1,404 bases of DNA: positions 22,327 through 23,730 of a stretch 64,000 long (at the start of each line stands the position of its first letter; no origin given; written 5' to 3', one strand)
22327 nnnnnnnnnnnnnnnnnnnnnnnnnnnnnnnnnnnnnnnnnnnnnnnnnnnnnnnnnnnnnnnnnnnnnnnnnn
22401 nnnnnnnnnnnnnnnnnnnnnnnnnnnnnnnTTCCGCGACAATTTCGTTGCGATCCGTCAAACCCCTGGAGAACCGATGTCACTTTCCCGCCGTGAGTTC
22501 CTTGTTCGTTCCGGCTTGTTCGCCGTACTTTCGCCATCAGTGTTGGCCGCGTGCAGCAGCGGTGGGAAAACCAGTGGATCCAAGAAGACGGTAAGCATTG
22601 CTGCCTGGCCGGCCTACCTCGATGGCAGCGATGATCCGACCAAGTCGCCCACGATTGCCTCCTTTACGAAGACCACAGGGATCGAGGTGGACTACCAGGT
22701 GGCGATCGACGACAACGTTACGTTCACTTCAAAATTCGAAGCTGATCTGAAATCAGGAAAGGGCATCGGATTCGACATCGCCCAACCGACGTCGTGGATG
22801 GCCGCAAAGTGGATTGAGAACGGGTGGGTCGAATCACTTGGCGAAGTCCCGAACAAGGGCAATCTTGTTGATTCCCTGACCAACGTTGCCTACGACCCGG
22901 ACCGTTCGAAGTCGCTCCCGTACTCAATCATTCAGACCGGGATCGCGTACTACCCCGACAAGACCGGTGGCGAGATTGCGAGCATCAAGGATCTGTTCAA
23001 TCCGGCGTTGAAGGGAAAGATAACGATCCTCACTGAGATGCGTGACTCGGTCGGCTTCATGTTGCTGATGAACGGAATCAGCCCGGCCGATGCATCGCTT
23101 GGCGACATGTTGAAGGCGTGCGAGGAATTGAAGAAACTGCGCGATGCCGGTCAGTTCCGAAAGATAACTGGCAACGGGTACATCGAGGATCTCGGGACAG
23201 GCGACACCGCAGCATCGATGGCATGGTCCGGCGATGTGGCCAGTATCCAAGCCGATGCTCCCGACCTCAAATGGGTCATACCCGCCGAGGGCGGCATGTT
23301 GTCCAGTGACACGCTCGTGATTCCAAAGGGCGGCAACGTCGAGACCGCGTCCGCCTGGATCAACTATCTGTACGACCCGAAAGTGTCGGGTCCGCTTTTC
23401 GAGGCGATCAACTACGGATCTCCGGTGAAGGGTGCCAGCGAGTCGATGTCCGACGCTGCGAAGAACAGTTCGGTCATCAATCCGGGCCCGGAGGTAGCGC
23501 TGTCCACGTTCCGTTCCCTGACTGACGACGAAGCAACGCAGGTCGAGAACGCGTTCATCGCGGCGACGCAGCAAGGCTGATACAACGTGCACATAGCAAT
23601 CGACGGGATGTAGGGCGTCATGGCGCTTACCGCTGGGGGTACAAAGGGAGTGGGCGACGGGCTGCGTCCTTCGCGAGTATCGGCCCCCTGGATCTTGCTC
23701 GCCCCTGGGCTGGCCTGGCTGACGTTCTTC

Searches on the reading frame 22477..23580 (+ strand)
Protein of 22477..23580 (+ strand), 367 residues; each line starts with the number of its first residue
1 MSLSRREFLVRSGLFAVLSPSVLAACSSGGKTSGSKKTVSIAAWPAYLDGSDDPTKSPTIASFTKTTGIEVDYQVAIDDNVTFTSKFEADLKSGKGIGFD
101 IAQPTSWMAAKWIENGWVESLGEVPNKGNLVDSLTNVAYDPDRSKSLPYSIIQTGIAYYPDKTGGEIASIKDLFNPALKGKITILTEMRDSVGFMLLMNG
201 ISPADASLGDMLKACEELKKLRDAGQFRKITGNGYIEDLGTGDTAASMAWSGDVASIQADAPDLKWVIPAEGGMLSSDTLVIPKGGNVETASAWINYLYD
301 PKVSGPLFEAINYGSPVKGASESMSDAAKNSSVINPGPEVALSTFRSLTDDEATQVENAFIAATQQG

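Call 70: search_protein_families(library=pfam, proteins=[window:22477-23580:+], max_evalue=0.00001)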
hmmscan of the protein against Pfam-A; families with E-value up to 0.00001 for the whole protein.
window:22477-23580:+ (367 aa): 3 families
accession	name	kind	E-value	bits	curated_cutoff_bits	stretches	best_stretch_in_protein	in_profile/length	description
PF13416.11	SBP_bac_8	-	1.7e-26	94.1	27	1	60-323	3-268/279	Bacterial extracellular solute-binding protein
PF13343.11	SBP_bac_6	-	5.4e-15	56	24.6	1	138-320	50-220/245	Bacterial extracellular solute-binding protein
PF01547.30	SBP_bac_1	-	2.7e-10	41.2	26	1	59-302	14-304/307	Bacterial extracellular solute-binding protein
